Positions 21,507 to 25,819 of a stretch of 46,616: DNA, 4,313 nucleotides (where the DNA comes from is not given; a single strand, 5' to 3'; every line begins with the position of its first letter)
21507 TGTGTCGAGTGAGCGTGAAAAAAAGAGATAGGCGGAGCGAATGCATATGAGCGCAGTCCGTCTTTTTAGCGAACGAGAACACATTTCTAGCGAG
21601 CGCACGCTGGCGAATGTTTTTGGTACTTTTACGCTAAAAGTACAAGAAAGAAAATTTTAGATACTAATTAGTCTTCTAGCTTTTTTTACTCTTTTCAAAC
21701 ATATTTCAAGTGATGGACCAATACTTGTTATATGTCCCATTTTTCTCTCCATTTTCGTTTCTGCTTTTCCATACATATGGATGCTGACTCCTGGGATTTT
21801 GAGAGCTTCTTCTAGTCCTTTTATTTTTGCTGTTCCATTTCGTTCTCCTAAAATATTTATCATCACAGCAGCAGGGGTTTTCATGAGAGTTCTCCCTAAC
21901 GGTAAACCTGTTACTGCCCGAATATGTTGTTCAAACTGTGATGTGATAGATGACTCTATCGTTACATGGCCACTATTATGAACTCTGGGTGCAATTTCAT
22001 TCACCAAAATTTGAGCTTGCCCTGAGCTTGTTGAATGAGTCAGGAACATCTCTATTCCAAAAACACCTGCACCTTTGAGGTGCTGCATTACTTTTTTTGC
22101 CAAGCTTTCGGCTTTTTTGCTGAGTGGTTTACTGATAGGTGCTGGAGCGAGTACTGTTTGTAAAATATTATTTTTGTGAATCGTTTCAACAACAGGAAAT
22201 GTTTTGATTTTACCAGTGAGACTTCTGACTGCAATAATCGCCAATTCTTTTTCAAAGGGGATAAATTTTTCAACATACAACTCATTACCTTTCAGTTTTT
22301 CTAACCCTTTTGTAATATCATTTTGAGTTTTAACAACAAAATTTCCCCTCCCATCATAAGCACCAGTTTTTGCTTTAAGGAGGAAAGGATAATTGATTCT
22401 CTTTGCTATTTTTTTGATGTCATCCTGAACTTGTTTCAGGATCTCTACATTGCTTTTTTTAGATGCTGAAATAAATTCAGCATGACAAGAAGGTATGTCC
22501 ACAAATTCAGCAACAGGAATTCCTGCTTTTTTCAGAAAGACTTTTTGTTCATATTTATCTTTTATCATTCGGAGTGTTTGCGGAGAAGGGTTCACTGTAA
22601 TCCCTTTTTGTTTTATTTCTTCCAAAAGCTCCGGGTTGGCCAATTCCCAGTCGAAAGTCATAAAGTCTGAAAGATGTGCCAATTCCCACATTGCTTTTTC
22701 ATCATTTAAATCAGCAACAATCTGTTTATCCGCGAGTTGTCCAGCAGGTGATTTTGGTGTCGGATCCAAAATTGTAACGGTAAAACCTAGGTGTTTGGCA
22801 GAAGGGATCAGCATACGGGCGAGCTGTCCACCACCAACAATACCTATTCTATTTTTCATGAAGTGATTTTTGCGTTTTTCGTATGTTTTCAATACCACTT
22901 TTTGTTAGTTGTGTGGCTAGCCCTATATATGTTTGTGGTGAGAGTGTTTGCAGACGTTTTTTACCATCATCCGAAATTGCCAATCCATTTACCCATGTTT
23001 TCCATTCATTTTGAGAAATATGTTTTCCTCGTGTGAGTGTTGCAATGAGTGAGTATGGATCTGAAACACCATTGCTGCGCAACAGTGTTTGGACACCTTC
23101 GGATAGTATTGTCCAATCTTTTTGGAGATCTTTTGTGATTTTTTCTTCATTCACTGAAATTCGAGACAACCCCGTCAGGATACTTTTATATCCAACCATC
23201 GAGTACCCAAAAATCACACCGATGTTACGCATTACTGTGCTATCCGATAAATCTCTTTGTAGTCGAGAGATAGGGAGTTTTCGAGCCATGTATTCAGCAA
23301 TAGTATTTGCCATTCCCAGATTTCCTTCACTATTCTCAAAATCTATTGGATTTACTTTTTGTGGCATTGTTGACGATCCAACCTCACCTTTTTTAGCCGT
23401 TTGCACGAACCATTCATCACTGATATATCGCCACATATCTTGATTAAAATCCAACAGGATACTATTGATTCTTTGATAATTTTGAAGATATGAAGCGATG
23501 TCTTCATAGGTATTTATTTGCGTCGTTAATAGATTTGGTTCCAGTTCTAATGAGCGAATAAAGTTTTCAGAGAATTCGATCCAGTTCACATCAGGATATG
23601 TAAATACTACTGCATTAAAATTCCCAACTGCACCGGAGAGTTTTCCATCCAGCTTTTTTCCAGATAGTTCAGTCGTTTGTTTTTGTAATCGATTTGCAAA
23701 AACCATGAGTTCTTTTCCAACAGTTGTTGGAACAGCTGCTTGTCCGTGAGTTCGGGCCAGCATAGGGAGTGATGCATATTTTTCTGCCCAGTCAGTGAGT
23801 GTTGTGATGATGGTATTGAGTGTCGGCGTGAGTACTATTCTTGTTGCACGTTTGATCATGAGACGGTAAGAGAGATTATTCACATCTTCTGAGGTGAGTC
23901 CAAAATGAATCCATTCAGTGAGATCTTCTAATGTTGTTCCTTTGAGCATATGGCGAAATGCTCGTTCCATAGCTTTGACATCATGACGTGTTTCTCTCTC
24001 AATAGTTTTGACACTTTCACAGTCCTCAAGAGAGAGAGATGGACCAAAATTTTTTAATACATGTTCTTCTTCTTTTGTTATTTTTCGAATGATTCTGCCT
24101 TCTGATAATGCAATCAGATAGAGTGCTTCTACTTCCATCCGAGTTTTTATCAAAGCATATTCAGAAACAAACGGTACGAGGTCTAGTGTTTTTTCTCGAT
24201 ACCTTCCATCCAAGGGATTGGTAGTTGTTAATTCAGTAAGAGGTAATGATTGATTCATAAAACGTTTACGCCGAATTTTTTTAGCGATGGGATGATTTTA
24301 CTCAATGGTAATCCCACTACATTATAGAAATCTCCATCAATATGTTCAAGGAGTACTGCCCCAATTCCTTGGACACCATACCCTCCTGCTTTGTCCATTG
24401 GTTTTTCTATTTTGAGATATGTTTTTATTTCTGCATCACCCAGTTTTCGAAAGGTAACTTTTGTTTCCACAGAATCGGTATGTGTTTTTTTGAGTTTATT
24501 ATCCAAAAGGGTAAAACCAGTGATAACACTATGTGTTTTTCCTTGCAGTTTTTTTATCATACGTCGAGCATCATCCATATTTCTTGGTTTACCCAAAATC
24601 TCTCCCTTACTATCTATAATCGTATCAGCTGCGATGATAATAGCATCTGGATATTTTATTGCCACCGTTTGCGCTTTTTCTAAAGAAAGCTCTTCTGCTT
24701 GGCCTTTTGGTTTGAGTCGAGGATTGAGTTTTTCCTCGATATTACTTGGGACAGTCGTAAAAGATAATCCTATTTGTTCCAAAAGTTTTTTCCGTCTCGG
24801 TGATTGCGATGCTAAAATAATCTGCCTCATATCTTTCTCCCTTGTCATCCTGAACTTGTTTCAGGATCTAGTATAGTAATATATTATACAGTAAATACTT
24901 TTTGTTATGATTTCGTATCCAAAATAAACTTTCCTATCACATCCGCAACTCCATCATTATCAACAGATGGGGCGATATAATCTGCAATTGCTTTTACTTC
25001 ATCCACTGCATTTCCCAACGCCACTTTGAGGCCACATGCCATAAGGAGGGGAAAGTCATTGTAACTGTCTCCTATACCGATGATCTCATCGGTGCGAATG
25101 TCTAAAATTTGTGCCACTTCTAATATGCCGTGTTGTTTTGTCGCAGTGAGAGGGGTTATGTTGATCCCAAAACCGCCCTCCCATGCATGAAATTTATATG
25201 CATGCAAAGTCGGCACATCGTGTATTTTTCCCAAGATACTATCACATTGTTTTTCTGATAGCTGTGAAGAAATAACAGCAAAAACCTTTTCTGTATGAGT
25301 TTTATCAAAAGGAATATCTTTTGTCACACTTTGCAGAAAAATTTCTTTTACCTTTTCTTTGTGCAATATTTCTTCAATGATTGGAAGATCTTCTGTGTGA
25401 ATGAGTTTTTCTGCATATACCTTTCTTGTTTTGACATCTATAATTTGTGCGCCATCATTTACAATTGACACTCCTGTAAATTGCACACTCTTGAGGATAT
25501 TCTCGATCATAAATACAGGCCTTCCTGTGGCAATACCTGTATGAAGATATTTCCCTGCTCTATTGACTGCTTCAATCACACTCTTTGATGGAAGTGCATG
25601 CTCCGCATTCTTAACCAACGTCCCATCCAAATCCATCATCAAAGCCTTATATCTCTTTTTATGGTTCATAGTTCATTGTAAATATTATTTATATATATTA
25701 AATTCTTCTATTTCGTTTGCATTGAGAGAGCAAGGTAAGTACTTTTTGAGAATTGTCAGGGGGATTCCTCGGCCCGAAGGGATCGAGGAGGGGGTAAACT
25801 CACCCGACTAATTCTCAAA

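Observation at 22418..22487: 70-bp double-hairpin mini-element inserted in frame inside purK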

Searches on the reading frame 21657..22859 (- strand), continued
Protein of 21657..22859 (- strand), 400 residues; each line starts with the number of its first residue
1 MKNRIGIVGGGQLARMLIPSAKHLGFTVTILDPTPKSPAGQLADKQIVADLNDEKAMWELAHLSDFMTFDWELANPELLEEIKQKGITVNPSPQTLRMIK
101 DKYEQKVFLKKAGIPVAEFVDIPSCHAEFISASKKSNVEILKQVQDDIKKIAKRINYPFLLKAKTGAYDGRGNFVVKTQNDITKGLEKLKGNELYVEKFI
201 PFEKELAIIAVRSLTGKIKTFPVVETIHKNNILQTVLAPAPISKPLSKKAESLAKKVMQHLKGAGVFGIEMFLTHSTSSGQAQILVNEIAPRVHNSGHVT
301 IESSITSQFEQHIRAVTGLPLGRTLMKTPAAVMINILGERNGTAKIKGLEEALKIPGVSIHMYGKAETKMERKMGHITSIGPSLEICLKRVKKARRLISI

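Call 57: find_encoding_contigs(protein=P0006, flank=10000, max_places=1)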
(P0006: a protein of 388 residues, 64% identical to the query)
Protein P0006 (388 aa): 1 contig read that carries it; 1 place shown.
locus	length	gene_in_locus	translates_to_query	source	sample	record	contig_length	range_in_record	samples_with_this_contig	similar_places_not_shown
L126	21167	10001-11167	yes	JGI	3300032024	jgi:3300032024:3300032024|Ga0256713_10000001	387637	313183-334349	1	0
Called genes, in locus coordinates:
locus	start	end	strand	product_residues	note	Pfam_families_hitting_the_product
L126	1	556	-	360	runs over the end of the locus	PF03979:Sigma70_r1_1 (faint), PF00140:Sigma70_r1_2, PF04542:Sigma70_r2, PF04539:Sigma70_r3, PF04545:Sigma70_r4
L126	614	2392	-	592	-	PF01807:Zn_ribbon_DnaG, PF08275:DNAG_N, PF01751:Toprim, PF13155:Toprim_2, PF13662:Toprim_4, PF10410:DnaB_bind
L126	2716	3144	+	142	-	-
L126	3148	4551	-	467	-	-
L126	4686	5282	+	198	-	PF01872:RibD_C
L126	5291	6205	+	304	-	PF06983:3-dmu-9_3-mt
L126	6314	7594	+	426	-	PF00709:Adenylsucc_synt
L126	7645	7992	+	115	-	PF05635:23S_rRNA_IVP, PF22296:bAvd (weak)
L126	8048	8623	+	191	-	PF02545:Maf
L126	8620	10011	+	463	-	PF00206:Lyase_1, PF10397:ADSL_C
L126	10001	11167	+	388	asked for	PF22660:RS_preATP-grasp-like, PF02222:ATP-grasp, PF02786:CPSase_L_D2, PF07478:Dala_Dala_lig_C, PF17769:PurK_C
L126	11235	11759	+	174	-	PF00731:AIRC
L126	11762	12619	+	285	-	PF01259:SAICAR_synt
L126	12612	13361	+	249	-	PF00551:Formyl_trans_N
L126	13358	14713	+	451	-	PF02844:GARS_N, PF01071:GARS_A, PF02843:GARS_C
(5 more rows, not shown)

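Call 58: fold_search(model_id=the predicted structure, library=pdb)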
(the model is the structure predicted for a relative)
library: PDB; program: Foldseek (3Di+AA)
matches with E <= 10: 1898; with E <= 0.001: 558
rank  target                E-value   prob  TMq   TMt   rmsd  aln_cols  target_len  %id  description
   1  3ax6_A                2.9e-45  1.00  0.84  0.93   2.4       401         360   43  Crystal structure of N5-carboxyaminoimidazole ribonucleotide synthetase from Thermotoga maritima (released 2012-04-25)
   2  3ax6_D                3.1e-44  1.00  0.83  0.92   2.8       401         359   43  Crystal structure of N5-carboxyaminoimidazole ribonucleotide synthetase from Thermotoga maritima (released 2012-04-25)
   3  3ax6_C                6.6e-44  1.00  0.83  0.92   2.5       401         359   43  Crystal structure of N5-carboxyaminoimidazole ribonucleotide synthetase from Thermotoga maritima (released 2012-04-25)
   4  3r5h_A                1.5e-43  1.00  0.85  0.89   2.4       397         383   37  Crystal Structure of ADP-AIR complex of purK: N5-carboxyaminoimidazole ribonucleotide synthetase (released 2012-03-21)
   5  3q2o_A                3.2e-43  1.00  0.85  0.90   2.4       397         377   36  Crystal Structure of purK: N5-carboxyaminoimidazole ribonucleotide synthetase (released 2011-10-26)
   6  3v4s_B                7.0e-43  1.00  0.85  0.89   2.2       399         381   37  Crystal Structure of ADP-ATP complex of purK: N5-carboxyaminoimidazole ribonucleotide synthetase (released 2013-02-13)
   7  4dlk_A                1.3e-42  1.00  0.85  0.90   2.2       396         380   37  Crystal Structure of ATP-Ca++ complex of purK: N5-carboxyaminoimidazole ribonucleotide synthetase (released 2013-02-06)
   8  3k5h_A                2.7e-42  1.00  0.86  0.90   2.4       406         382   36  Crystal structure of carboxyaminoimidazole ribonucleotide synthase from asperigillus clavatus complexed with ATP (released 2009-10-20)
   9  3v4s_A                5.2e-42  1.00  0.85  0.89   2.5       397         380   37  Crystal Structure of ADP-ATP complex of purK: N5-carboxyaminoimidazole ribonucleotide synthetase (released 2013-02-13)
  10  3k5i_A                1.5e-41  1.00  0.85  0.89   2.6       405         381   36  Crystal structure of N5-carboxyaminoimidazole synthase from aspergillus clavatus in complex with ADP and 5-aminoimadaz (released 2009-10-20)
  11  3k5h_B                1.6e-41  1.00  0.86  0.90   2.6       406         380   36  Crystal structure of carboxyaminoimidazole ribonucleotide synthase from asperigillus clavatus complexed with ATP (released 2009-10-20)
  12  3k5i_B                4.3e-40  1.00  0.86  0.91   2.1       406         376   35  Crystal structure of N5-carboxyaminoimidazole synthase from aspergillus clavatus in complex with ADP and 5-aminoimadaz (released 2009-10-20)
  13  9zoi_A                2.5e-39  1.00  0.86  0.88   2.5       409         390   30  Crystal structure of Phosphoribosylaminoimidazole carboxylase from Burkholderia xenovorans (ATP complex) (released 2025-12-24)
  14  3k5i_D                2.5e-39  1.00  0.83  0.88   3.0       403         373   35  Crystal structure of N5-carboxyaminoimidazole synthase from aspergillus clavatus in complex with ADP and 5-aminoimadaz (released 2009-10-20)
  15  9zok_C                3.6e-39  1.00  0.86  0.89   2.8       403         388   31  Crystal structure of Phosphoribosylaminoimidazole carboxylase from Burkholderia xenovorans (ADP complex) (released 2025-12-24)
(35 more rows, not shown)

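Call 90: find_encoding_contigs(protein=P0032, flank=2000, max_places=1)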
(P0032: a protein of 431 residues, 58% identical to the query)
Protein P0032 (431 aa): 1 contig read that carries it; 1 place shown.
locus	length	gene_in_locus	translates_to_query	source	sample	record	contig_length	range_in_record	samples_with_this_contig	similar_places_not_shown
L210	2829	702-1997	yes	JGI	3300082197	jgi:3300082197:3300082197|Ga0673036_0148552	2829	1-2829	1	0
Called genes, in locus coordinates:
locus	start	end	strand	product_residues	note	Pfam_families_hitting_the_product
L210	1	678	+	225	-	?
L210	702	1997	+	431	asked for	PF22660:RS_preATP-grasp-like, PF02786:CPSase_L_D2 (weak), PF07478:Dala_Dala_lig_C (faint), PF02222:ATP-grasp, PF17769:PurK_C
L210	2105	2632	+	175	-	PF00731:AIRC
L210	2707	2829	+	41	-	?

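Call 91: find_encoding_contigs(protein=P0014, flank=2000, max_places=1)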
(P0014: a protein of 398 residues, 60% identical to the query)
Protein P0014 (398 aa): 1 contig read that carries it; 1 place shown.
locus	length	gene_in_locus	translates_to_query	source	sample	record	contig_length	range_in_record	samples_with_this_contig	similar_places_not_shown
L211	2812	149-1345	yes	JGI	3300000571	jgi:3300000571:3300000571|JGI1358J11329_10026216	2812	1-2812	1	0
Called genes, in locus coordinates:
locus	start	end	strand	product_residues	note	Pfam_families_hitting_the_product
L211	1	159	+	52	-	PF10397:ADSL_C (weak)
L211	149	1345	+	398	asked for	PF22660:RS_preATP-grasp-like, PF07478:Dala_Dala_lig_C (weak), PF02786:CPSase_L_D2, PF02222:ATP-grasp, PF17769:PurK_C, PF21244:PurT_C (weak)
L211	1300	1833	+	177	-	PF00731:AIRC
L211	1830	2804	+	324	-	PF01259:SAICAR_synt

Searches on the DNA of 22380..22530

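Call 83: search_rna_families(source=window, start=22380, end=22530, threshold=evalue, max_evalue=10)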
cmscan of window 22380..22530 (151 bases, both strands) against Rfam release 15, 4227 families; matches with E-value up to 10: 27.
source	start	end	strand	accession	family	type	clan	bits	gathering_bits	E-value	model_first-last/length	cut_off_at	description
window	22430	22488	-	RF00154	SNORD63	Gene; snRNA; snoRNA; CD-box;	-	18.9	43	0.25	1-70/70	no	Small nucleolar RNA SNORD63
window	22414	22491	-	RF03578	mir-3910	Gene; miRNA;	-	18.3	95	0.22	1-82/82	no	mir-3910 microRNA precursor family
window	22421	22486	-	RF03640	mir-3747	Gene; miRNA;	-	17.9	63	0.25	1-67/67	no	mir-3747 microRNA precursor family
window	22412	22490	-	RF03187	MIR1512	Gene; miRNA;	-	17.6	79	0.39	1-94/94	no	MIR1512 microRNA precursor family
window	22414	22491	+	RF03578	mir-3910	Gene; miRNA;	-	17.5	95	0.36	1-82/82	no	mir-3910 microRNA precursor family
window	22415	22492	+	RF03794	MIR5298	Gene; miRNA;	-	17.4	70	1.8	1-80/80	no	MIR5298 microRNA precursor family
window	22430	22488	-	RF00049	SNORD36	Gene; snRNA; snoRNA; CD-box;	CL00051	17.1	30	2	1-77/77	no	Small nucleolar RNA SNORD36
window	22475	22530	-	RF01181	snR77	Gene; snRNA; snoRNA; CD-box;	CL00057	16.8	50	2.1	24-83/83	5'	Small nucleolar RNA snR77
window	22402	22505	+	RF04099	MIR837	Gene; miRNA;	-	16.6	117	0.55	1-122/122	no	MIR837 microRNA precursor family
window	22418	22487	-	RF04134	MIR7504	Gene; miRNA;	-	15.6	83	2.7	25-99/124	no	MIR7504 microRNA precursor family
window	22410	22492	+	RF03781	mir-4524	Gene; miRNA;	-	15.5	68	0.8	1-84/84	no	mir-4524 microRNA precursor family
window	22456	22516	-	RF00673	mir-217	Gene; miRNA;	-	15.5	70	2.4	1-93/93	no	mir-217 microRNA precursor family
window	22408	22494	+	RF04134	MIR7504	Gene; miRNA;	-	15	83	3.9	1-124/124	no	MIR7504 microRNA precursor family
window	22429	22478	+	RF03463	mir-3036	Gene; miRNA;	-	14.9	70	4.4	1-58/58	no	mir-3036 microRNA precursor family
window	22405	22477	+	RF00314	snoZ182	Gene; snRNA; snoRNA; CD-box;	-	14.7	80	3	1-92/92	no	Small nucleolar RNA Z182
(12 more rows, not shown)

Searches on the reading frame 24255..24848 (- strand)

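Call 46: search_protein_families(library=pfam, proteins=[window:24255-24848:-], max_evalue=0.001)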
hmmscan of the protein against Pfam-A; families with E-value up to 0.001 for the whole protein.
window:24255-24848:- (197 aa): 1 family
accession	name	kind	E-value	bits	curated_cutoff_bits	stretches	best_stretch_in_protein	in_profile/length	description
PF02545.19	Maf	-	2.4e-60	203.9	27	1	9-191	1-186/187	Maf-like protein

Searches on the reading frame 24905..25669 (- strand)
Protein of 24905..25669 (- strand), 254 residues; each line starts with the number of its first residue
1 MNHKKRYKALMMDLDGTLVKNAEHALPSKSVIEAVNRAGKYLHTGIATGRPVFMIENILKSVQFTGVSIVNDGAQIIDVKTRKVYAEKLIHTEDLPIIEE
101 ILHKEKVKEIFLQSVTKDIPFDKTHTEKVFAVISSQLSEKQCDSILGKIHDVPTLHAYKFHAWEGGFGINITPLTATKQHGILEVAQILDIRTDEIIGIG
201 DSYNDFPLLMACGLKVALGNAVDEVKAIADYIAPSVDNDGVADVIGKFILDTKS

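Call 44: search_protein_families(library=pfam, proteins=[window:24905-25669:-], max_evalue=0.001)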
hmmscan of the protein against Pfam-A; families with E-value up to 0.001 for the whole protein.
window:24905-25669:- (254 aa): 3 families
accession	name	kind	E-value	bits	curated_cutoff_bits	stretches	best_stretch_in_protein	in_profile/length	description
PF08282.18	Hydrolase_3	-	6.7e-38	131.3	20.9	2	112-245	125-255/255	haloacid dehalogenase-like hydrolase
PF05116.19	S6PP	-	4.2e-08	33.5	20.3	1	9-225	4-214/247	Sucrose-6F-phosphate phosphohydrolase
PF00702.32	Hydrolase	-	5e-05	24.2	26.4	0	7-60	1-66/191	haloacid dehalogenase-like hydrolase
